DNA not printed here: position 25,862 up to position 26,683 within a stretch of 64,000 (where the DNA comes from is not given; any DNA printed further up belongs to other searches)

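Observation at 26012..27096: Orphan PhnZ/TmpB-like HD-domain oxygenase co-operonic with a Cys-based phosphatase, with no partner hydroxylase in sight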

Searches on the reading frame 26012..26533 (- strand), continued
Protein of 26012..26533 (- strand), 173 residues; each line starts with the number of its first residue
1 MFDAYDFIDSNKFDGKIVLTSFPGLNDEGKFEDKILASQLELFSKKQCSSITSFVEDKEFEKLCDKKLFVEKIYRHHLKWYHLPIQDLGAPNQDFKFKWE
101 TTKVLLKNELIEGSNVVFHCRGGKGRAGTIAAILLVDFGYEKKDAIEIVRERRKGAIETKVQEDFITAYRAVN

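Call 63: find_related_loci(query=A3, collection=metagenome_contigs, flank=8000)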
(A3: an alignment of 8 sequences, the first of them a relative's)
Query A3 (175 aa) in metagenome_contigs; peptide patterns used: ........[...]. (x = any residue, [..] = any of these).
600 stretches matched a pattern (row limit reached: there are more); 556 encode a relative of the query (tblastn E <= 1e-3); the best 80 are kept; 80 distinct loci.
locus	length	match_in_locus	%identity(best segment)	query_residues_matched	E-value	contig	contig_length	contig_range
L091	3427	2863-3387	100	1-175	5e-120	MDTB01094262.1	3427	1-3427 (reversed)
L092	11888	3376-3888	40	1-168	2e-34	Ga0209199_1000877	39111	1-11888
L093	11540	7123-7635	39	1-168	1e-33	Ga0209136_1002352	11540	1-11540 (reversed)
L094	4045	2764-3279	38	1-172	3e-33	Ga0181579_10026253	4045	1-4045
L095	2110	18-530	38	1-168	2e-32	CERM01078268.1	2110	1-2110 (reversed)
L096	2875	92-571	37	14-169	2e-31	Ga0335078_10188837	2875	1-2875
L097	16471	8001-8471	38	17-169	3e-31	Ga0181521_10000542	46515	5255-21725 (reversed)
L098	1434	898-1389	35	9-169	2e-31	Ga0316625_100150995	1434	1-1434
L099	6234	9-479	38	8-168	5e-31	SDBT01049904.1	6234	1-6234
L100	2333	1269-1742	38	16-171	3e-30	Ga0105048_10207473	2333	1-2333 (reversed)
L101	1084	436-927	35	14-173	4e-31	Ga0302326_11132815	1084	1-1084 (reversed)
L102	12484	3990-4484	38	6-168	3e-30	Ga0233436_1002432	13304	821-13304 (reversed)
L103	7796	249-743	37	7-169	4e-30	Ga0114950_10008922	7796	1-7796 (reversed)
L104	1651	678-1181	36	6-169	5e-30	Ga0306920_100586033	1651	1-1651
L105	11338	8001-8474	38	16-170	2e-29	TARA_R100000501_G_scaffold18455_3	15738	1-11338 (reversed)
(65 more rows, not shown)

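Call 71: search_protein_families(library=pfam, proteins=[P0250, P0253, P0257, P0260, P0269, P0273, P0279, P0309, P0342, P0265], max_evalue=0.0001)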
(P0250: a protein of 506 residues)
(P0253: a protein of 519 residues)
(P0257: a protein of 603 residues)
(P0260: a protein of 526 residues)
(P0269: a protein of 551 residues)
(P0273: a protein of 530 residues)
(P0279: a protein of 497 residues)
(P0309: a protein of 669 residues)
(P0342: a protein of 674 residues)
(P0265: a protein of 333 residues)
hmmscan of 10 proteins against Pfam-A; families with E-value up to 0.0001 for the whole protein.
P0250 (506 aa): 8 families
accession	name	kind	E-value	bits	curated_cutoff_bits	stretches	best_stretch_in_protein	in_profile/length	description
PF22784.1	PTP-SAK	-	2.9e-58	196.7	27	2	68-205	3-153/153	Swiss Army Knife protein, DSP-PTPase phosphatase domain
PF22785.1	Tc-R-P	-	3.6e-46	156.5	27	2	372-469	2-105/106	Polymorphic toxin system, DSP-PTPase phosphatase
PF22741.1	PTP-NADK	-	9.6e-31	106.8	27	2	410-496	76-161/163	DSP-PTPase phosphatase fused to NAD+ Kinase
PF00782.25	DSPc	-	9.2e-29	100.4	33.5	2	100-197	20-119/133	Dual specificity phosphatase, catalytic domain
PF14566.11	PTPlike_phytase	-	6.8e-20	72.2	27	2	401-463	92-153/158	Inositol hexakisphosphate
PF00102.32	Y_phosphatase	-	9.7e-20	71.6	20.9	2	127-208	143-231/234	Protein-tyrosine phosphatase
PF05706.17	CDKN3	-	1.8e-13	51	20.7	1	404-467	94-157/168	Cyclin-dependent kinase inhibitor 3 (CDKN3)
PF13350.11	Y_phosphatase3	-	1.5e-07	32.1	22.2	0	134-173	115-150/240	Tyrosine phosphatase family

P0253 (519 aa): 9 families
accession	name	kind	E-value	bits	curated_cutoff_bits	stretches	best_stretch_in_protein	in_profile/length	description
PF22784.1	PTP-SAK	-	1.3e-63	214.1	27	2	70-208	2-152/153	Swiss Army Knife protein, DSP-PTPase phosphatase domain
PF22785.1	Tc-R-P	-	1.7e-45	154.3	27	2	85-179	3-103/106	Polymorphic toxin system, DSP-PTPase phosphatase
PF00782.25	DSPc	-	8.4e-38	129.6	33.5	2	391-499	11-120/133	Dual specificity phosphatase, catalytic domain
PF22741.1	PTP-NADK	-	2.3e-32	112.1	27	2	415-504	72-159/163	DSP-PTPase phosphatase fused to NAD+ Kinase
PF14566.11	PTPlike_phytase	-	1.3e-19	71.3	27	2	107-175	86-153/158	Inositol hexakisphosphate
PF00102.32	Y_phosphatase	-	1.6e-19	70.9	20.9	2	430-507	146-229/234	Protein-tyrosine phosphatase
PF13350.11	Y_phosphatase3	-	1.4e-10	42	22.2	0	139-183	116-155/240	Tyrosine phosphatase family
PF05706.17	CDKN3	-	6.1e-09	36.2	20.7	0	417-485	98-167/168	Cyclin-dependent kinase inhibitor 3 (CDKN3)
PF03162.18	Y_phosphatase2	-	4.2e-06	26.9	27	0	99-175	30-111/165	Tyrosine phosphatase family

P0257 (603 aa): 10 families
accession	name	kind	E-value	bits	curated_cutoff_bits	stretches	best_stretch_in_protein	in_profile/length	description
PF22784.1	PTP-SAK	-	2.7e-84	281.2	27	4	303-438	3-153/153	Swiss Army Knife protein, DSP-PTPase phosphatase domain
PF22785.1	Tc-R-P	-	5.3e-69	229.9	27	4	321-408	13-103/106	Polymorphic toxin system, DSP-PTPase phosphatase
PF22741.1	PTP-NADK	-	2e-46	157.8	27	4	499-585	76-160/163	DSP-PTPase phosphatase fused to NAD+ Kinase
PF00782.25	DSPc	-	7.2e-44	149.3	33.5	3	477-589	16-130/133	Dual specificity phosphatase, catalytic domain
PF00102.32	Y_phosphatase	-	1.2e-23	84.4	20.9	3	365-440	148-230/234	Protein-tyrosine phosphatase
PF14566.11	PTPlike_phytase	-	1.2e-20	74.6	27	2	500-553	102-154/158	Inositol hexakisphosphate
PF13350.11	Y_phosphatase3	-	7.1e-12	46.2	22.2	0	368-406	113-150/240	Tyrosine phosphatase family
PF03162.18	Y_phosphatase2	-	2.2e-08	34.3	27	0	449-574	4-132/165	Tyrosine phosphatase family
PF05706.17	CDKN3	-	1.2e-07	32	20.7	0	211-259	108-156/168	Cyclin-dependent kinase inhibitor 3 (CDKN3)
PF14671.11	DSPn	-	1.3e-07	32.5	28.2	0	508-572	38-109/140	Dual specificity protein phosphatase, N-terminal half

P0260 (526 aa): 6 families
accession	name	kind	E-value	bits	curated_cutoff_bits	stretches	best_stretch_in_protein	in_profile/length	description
PF03747.19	ADP_ribosyl_GH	-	9.7e-61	206.4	26.2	1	181-482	1-287/287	ADP-ribosylglycohydrolase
PF22784.1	PTP-SAK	-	2.4e-13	50.8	27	1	29-150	28-153/153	Swiss Army Knife protein, DSP-PTPase phosphatase domain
PF22785.1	Tc-R-P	-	9.6e-13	49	27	1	32-123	23-105/106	Polymorphic toxin system, DSP-PTPase phosphatase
PF00782.25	DSPc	-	2.7e-07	30.9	33.5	1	86-142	62-119/133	Dual specificity phosphatase, catalytic domain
PF05706.17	CDKN3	-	9.9e-06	25.8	20.7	1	19-122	58-158/168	Cyclin-dependent kinase inhibitor 3 (CDKN3)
PF22741.1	PTP-NADK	-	2.9e-05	24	27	1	32-148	48-159/163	DSP-PTPase phosphatase fused to NAD+ Kinase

P0269 (551 aa): 6 families
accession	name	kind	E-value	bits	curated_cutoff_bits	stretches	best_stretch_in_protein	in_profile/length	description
PF03747.19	ADP_ribosyl_GH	-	1.6e-74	251.6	26.2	1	198-516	1-287/287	ADP-ribosylglycohydrolase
PF22785.1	Tc-R-P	-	1.3e-12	48.6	27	1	53-150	13-101/106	Polymorphic toxin system, DSP-PTPase phosphatase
PF22784.1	PTP-SAK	-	2.3e-12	47.6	27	1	53-181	21-153/153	Swiss Army Knife protein, DSP-PTPase phosphatase domain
PF05706.17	CDKN3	-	3.7e-07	30.4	20.7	1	29-153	42-158/168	Cyclin-dependent kinase inhibitor 3 (CDKN3)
PF00782.25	DSPc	-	1e-06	29.1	33.5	1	92-182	39-128/133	Dual specificity phosphatase, catalytic domain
PF22741.1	PTP-NADK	-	6.2e-06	26.1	27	1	84-151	70-130/163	DSP-PTPase phosphatase fused to NAD+ Kinase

P0273 (530 aa): 5 families
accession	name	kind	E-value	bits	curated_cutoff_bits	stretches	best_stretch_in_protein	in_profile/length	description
PF03747.19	ADP_ribosyl_GH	-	2.9e-55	188.4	26.2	1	190-498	1-285/287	ADP-ribosylglycohydrolase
PF22784.1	PTP-SAK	-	1.4e-08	35.3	27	1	119-170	87-151/153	Swiss Army Knife protein, DSP-PTPase phosphatase domain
PF05706.17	CDKN3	-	2.4e-07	31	20.7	1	38-150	55-166/168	Cyclin-dependent kinase inhibitor 3 (CDKN3)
PF22785.1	Tc-R-P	-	6.1e-07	30.4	27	1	57-145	26-105/106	Polymorphic toxin system, DSP-PTPase phosphatase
PF00782.25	DSPc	-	1.7e-05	25.1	33.5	1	88-163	44-117/133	Dual specificity phosphatase, catalytic domain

P0279 (497 aa): 5 families
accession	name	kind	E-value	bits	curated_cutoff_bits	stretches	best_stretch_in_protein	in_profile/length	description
PF03747.19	ADP_ribosyl_GH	-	3.1e-75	254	26.2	1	199-464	1-286/287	ADP-ribosylglycohydrolase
PF22784.1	PTP-SAK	-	1.6e-11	44.9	27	1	84-175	52-153/153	Swiss Army Knife protein, DSP-PTPase phosphatase domain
PF22785.1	Tc-R-P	-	9.8e-09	36.1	27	1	50-148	16-105/106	Polymorphic toxin system, DSP-PTPase phosphatase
PF00782.25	DSPc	-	3.9e-08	33.6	33.5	1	85-172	38-124/133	Dual specificity phosphatase, catalytic domain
PF05706.17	CDKN3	-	5.2e-05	23.4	20.7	1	48-147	62-158/168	Cyclin-dependent kinase inhibitor 3 (CDKN3)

P0309 (669 aa): 5 families
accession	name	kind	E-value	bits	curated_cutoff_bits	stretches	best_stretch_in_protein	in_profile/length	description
PF03747.19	ADP_ribosyl_GH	-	2.3e-63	215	26.2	1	199-498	1-286/287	ADP-ribosylglycohydrolase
PF20118.4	DUF6508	-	1.1e-29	103.4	23.6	1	535-651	11-127/129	Family of unknown function (DUF6508)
PF22785.1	Tc-R-P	-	1.8e-09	38.5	27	1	49-151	14-105/106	Polymorphic toxin system, DSP-PTPase phosphatase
PF05706.17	CDKN3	-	4e-09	36.8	20.7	1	44-150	57-158/168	Cyclin-dependent kinase inhibitor 3 (CDKN3)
PF22784.1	PTP-SAK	-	5.2e-08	33.5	27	1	91-177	56-152/153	Swiss Army Knife protein, DSP-PTPase phosphatase domain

P0342 (674 aa): 4 families
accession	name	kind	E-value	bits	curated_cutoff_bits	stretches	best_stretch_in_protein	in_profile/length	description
PF03747.19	ADP_ribosyl_GH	-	1.9e-59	202.1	26.2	1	191-478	1-285/287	ADP-ribosylglycohydrolase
PF22784.1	PTP-SAK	-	1.2e-10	42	27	1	46-165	22-128/153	Swiss Army Knife protein, DSP-PTPase phosphatase domain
PF22785.1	Tc-R-P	-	1.4e-09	38.8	27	1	39-146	6-105/106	Polymorphic toxin system, DSP-PTPase phosphatase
PF05706.17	CDKN3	-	6e-07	29.7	20.7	1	38-143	54-156/168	Cyclin-dependent kinase inhibitor 3 (CDKN3)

P0265 (333 aa): 4 families
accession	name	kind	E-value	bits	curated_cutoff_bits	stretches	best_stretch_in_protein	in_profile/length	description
PF22784.1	PTP-SAK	-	1.3e-13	51.7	27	1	59-174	34-153/153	Swiss Army Knife protein, DSP-PTPase phosphatase domain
PF22785.1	Tc-R-P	-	7.9e-08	33.2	27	1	60-147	27-105/106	Polymorphic toxin system, DSP-PTPase phosphatase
PF05706.17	CDKN3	-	1e-07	32.3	20.7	1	58-148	73-160/168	Cyclin-dependent kinase inhibitor 3 (CDKN3)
PF00782.25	DSPc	-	3.5e-06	27.3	33.5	1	118-170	70-123/133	Dual specificity phosphatase, catalytic domain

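Call 72: search_protein_families(library=ncbifam, proteins=[L007:2206-3240:-, L093:2735-3769:-, L007:4468-6171:+, L091:1130-2866:+, P0242, P0254, P0249, P0247, P0248], max_evalue=0.00001)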
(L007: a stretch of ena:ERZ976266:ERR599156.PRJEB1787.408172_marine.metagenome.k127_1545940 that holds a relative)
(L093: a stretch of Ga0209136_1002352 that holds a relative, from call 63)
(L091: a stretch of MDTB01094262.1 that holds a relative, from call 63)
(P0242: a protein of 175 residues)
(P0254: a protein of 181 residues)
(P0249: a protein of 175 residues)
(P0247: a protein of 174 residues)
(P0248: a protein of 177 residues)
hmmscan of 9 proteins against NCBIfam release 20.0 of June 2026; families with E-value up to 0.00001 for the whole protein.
L007:2206-3240:- (344 aa): 5 families
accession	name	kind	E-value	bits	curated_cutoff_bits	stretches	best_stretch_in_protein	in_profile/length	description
TIGR03261.1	phnS2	equivalog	1.3e-119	399.2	392.75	1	9-341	4-334/334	putative 2-aminoethylphosphonate ABC transporter substrate-binding protein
NF011620.1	PRK15046.1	equivalog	2e-19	69.5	310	1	26-210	24-201/334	2-aminoethylphosphonate ABC transporter substrate-binding protein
TIGR03227.1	PhnS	equivalog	9.5e-12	44.5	395.3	1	31-208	39-209/360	2-aminoethylphosphonate ABC transporter substrate-binding protein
TIGR01254.1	sfuA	subfamily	7.9e-08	31.9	93.4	1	32-332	10-306/306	thiamine ABC transporter substrate-binding protein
NF007048.0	PRK09501.1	equivalog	1.2e-07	31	582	1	149-276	149-279/348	spermidine/putrescine ABC transporter substrate-binding protein PotD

L093:2735-3769:- (344 aa): 5 families
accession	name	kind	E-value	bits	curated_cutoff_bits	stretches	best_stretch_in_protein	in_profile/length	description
TIGR03261.1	phnS2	equivalog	6.9e-123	410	392.75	1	17-341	10-334/334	putative 2-aminoethylphosphonate ABC transporter substrate-binding protein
NF011620.1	PRK15046.1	equivalog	8.7e-23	80.6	310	1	11-208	8-199/334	2-aminoethylphosphonate ABC transporter substrate-binding protein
TIGR03227.1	PhnS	equivalog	1.5e-15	57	395.3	1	22-208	28-209/360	2-aminoethylphosphonate ABC transporter substrate-binding protein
NF007048.0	PRK09501.1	equivalog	5.9e-10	38.5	582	1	6-276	5-279/348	spermidine/putrescine ABC transporter substrate-binding protein PotD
TIGR01254.1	sfuA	subfamily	6.2e-10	38.8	93.4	1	30-332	8-306/306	thiamine ABC transporter substrate-binding protein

L007:4468-6171:+ (567 aa): 23 families
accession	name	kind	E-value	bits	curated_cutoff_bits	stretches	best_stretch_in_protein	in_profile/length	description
TIGR03262.1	PhnU2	equivalog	2.2e-227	756.1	593.25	1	23-560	6-544/546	putative 2-aminoethylphosphonate ABC transporter permease subunit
TIGR02141.1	modB_ABC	equivalog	1.3e-26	93.6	182.6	2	76-269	3-201/208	molybdate ABC transporter permease subunit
TIGR01581.1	Mo_ABC_porter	hypoth_equivalog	4.9e-24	85.1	210.3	2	63-267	13-223/225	ABC transporter permease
NF040839.1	tungstate_WtpB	equivalog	2.2e-20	73.3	340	1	23-273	5-247/251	tungstate ABC transporter permease WtpB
NF007044.0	PRK09497.1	equivalog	4.2e-19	69.1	348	1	27-269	15-270/285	spermidine/putrescine ABC transporter permease PotB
NF043074.1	MMSYN1_0196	equivalog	5.4e-19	68.6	350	1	23-273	13-262/277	spermidine/putrescine ABC transporter permease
TIGR00969.1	3a0106s02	subfamily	1e-18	67.8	240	1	22-269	18-265/272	sulfate ABC transporter permease subunit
NF011624.0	PRK15050.1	equivalog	2.2e-18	66.4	247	1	15-274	18-286/297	2-aminoethylphosphonate ABC transporter permease subunit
NF006939.0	PRK09421.1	equivalog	1.9e-17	63.5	262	1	69-243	8-190/230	molybdate ABC transporter permease subunit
TIGR02139.1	permease_CysT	equivalog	5.9e-15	55.6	246.1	1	28-268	12-253/265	sulfate ABC transporter permease subunit CysT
NF006954.0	PRK09433.1-5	equivalog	3.4e-14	52.4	821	1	58-541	33-514/530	thiamine/thiamine pyrophosphate ABC transporter permease ThiP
NF007047.0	PRK09500.1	equivalog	4.1e-14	52.8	326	1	22-269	5-247/257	spermidine/putrescine ABC transporter permease PotC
TIGR03255.1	PhnV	equivalog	1.1e-13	51.5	358.7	1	307-550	29-266/270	2-aminoethylphosphonate ABC transport system, membrane component PhnV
NF043073.1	MMSYN1_0195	equivalog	1.2e-13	50.2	1250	1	21-282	3-262/1021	spermidine/putrescine ABC transporter permease/substrate-binding protein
NF007963.0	PRK10683.1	equivalog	1.6e-12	47.5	489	1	56-272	82-308/317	putrescine ABC transporter permease PotH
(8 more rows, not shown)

L091:1130-2866:+ (578 aa): 24 families
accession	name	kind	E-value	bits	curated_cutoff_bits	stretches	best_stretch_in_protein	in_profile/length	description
TIGR03262.1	PhnU2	equivalog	3e-231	768.8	593.25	1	28-567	5-545/546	putative 2-aminoethylphosphonate ABC transporter permease subunit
TIGR02141.1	modB_ABC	equivalog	3.9e-29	101.8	182.6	2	82-274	3-200/208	molybdate ABC transporter permease subunit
TIGR01581.1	Mo_ABC_porter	hypoth_equivalog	2.9e-26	92.4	210.3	2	65-269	9-219/225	ABC transporter permease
NF007044.0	PRK09497.1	equivalog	4.9e-21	75.4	348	1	26-271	8-266/285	spermidine/putrescine ABC transporter permease PotB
TIGR00969.1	3a0106s02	subfamily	1.5e-19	70.5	240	1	31-276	21-266/272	sulfate ABC transporter permease subunit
NF040839.1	tungstate_WtpB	equivalog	5.6e-19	68.7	340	1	29-273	4-241/251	tungstate ABC transporter permease WtpB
NF011624.0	PRK15050.1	equivalog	1.3e-18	67.1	247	1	30-274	28-282/297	2-aminoethylphosphonate ABC transporter permease subunit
NF043074.1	MMSYN1_0196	equivalog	8.5e-18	64.6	350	1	29-271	13-254/277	spermidine/putrescine ABC transporter permease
TIGR02139.1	permease_CysT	equivalog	1e-17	64.6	246.1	1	36-274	15-253/265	sulfate ABC transporter permease subunit CysT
NF006939.0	PRK09421.1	equivalog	1.5e-17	63.8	262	1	76-231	9-168/230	molybdate ABC transporter permease subunit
TIGR03226.1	PhnU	equivalog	2.4e-14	53.5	283.45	1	26-280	43-306/311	2-aminoethylphosphonate ABC transporter permease subunit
TIGR02140.1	permease_CysW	equivalog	3.8e-14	52.8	329.1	1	29-261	5-241/261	sulfate ABC transporter permease subunit CysW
NF007047.0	PRK09500.1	equivalog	1.2e-13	51.3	326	1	25-276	2-248/257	spermidine/putrescine ABC transporter permease PotC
NF006954.0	PRK09433.1-5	equivalog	5e-13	48.6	821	1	39-548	17-515/530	thiamine/thiamine pyrophosphate ABC transporter permease ThiP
NF007963.0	PRK10683.1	equivalog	2.9e-12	46.6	489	1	62-271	82-300/317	putrescine ABC transporter permease PotH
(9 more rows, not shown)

P0242 (175 aa): 0 families

P0254 (181 aa): 1 family
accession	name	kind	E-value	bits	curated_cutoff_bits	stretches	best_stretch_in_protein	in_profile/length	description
NF009025.0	PRK12361.1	equivalog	5e-06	25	505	1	78-166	133-220/546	hypothetical protein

P0249 (175 aa): 0 families

P0247 (174 aa): 0 families

P0248 (177 aa): 0 families

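Call 73: search_protein_families(library=pfam, proteins=[L092:3982-4959:-, L093:9180-10835:-, L093:822-1811:+, L093:1879-2679:+, L092:7462-8763:+, L092:5128-6579:-, L092:6579-7343:-], max_evalue=0.001)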
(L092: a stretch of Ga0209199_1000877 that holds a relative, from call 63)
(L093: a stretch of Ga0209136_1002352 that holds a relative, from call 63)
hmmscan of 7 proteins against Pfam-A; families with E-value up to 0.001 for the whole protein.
L092:3982-4959:- (325 aa): 3 families
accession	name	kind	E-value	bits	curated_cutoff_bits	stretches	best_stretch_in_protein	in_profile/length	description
PF12710.13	HAD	-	6.3e-18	66.3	27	1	114-280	2-188/189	haloacid dehalogenase-like hydrolase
PF00702.32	Hydrolase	-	3.5e-14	54.1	26.4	1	111-280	2-187/191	haloacid dehalogenase-like hydrolase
PF08282.18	Hydrolase_3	-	1.4e-08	35.3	20.9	1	248-289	187-228/255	haloacid dehalogenase-like hydrolase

L093:9180-10835:- (551 aa): 2 families
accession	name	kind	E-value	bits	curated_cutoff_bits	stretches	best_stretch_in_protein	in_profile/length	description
PF02690.20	Na_Pi_cotrans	-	2.1e-32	112.5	29.1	2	16-150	1-136/137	Na+/Pi-cotransporter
PF01895.24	PhoU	-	4.8e-08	33.7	23.5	0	343-421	1-80/89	PhoU domain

L093:822-1811:+ (329 aa): 1 family
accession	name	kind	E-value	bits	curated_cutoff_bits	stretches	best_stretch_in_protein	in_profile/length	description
PF00491.26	Arginase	-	2.4e-64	217.9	22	1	32-316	1-279/280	Arginase family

L093:1879-2679:+ (266 aa): 2 families
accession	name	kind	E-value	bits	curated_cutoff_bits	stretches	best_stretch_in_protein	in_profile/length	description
PF00892.27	EamA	-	3.9e-16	60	28.2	2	132-263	5-133/135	EamA-like transporter family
PF06800.18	Sugar_transport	-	1.8e-05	24.7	26.3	0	187-261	197-268/280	Sugar transport protein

L092:7462-8763:+ (433 aa): 1 family
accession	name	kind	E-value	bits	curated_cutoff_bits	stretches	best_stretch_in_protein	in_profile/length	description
PF01547.30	SBP_bac_1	-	2.7e-24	87.2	26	1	80-301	29-263/307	Bacterial extracellular solute-binding protein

L092:5128-6579:- (483 aa): 2 families
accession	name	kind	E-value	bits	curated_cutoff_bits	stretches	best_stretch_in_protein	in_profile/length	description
PF02518.31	HATPase_c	-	9.1e-18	65.2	26.4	1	381-482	3-108/111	Histidine kinase-, DNA gyrase B-, and HSP90-like ATPase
PF00512.31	HisKA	-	3.4e-06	27.4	26.9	1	257-312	2-64/66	His Kinase A (phospho-acceptor) domain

L092:6579-7343:- (254 aa): 2 families
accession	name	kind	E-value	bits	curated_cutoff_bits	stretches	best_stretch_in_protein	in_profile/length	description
PF00072.30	Response_reg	-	6.2e-28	97.6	30.2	1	15-124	1-111/111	Response regulator receiver domain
PF00486.34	Trans_reg_C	-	1.8e-15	57.2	26.2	1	166-245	3-77/77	Transcriptional regulatory protein, C terminal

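Call 77: find_homologous_proteins(query=P0254, max_evalue=1e-10)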
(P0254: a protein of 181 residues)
Query P0254 (181 aa): 67 proteins with E <= 1e-10 among 348 candidates.
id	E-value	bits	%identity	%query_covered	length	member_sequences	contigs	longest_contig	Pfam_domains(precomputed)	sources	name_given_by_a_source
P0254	3.0e-113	393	100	100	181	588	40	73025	PF22784.2,PF05706.18,PF22785.2,PF00102.33,PF00782.26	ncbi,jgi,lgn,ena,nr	ncbi:hypothetical protein OAH90_00120 [Alphaproteobacteria bacterium]|jgi:protein-tyrosine phosphata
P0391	7.4e-100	350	90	100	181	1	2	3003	PF22784.2,PF05706.18,PF22785.2,PF00782.26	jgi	jgi:protein-tyrosine phosphatase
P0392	3.8e-98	344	88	100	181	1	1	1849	PF22784.2,PF05706.18,PF22785.2,PF00782.26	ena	-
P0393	5.2e-98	344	87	100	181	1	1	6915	PF22784.2,PF05706.18,PF22785.2,PF00782.26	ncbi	-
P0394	7.1e-97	340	86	100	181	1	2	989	PF22784.2,PF22785.2,PF00782.26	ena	-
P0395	5.1e-96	337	87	97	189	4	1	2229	PF22784.2,PF05706.18,PF22785.2,PF00782.26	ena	-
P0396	9.1e-96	337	86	93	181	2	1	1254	PF22784.2,PF05706.18,PF22785.2,PF00782.26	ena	-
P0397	1.3e-95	336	86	100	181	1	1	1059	PF22784.2,PF05706.18,PF22785.2,PF00782.26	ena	-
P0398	1.8e-95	336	88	97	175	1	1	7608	PF22784.2,PF05706.18,PF22785.2,PF00782.26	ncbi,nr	ncbi:MAG: hypothetical protein CL926_11470, partial [Deltaproteobacteria bacterium]|nr:hypothetical 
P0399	2.3e-93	329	82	99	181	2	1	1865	PF22784.2,PF05706.18,PF22785.2,PF00782.26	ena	-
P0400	8.6e-93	327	82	100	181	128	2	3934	PF22784.2,PF05706.18,PF22785.2,PF00782.26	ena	-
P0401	1.6e-92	326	82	99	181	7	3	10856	PF22784.2,PF05706.18,PF22785.2,PF00782.26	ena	-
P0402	1.2e-91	323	81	100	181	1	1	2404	PF22784.2,PF05706.18,PF22785.2,PF00102.33,PF00782.26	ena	-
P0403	3.0e-91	322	81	100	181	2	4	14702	PF22784.2,PF05706.18,PF22785.2,PF00782.26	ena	-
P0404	5.9e-91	321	81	100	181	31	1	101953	PF22784.2,PF05706.18,PF22785.2,PF00102.33,PF00782.26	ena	-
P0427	4.6e-52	194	54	90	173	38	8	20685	PF22784.2,PF22785.2,PF00102.33,PF00782.26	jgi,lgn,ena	jgi:protein-tyrosine phosphatase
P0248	1.0e-48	183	50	90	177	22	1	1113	PF22784.2,PF22785.2,PF00782.26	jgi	-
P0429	1.6e-47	180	51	90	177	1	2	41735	PF22784.2,PF22785.2,PF00782.26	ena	-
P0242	4.6e-29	120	40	97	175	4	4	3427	PF22784.2,PF22785.2,PF00782.26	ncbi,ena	-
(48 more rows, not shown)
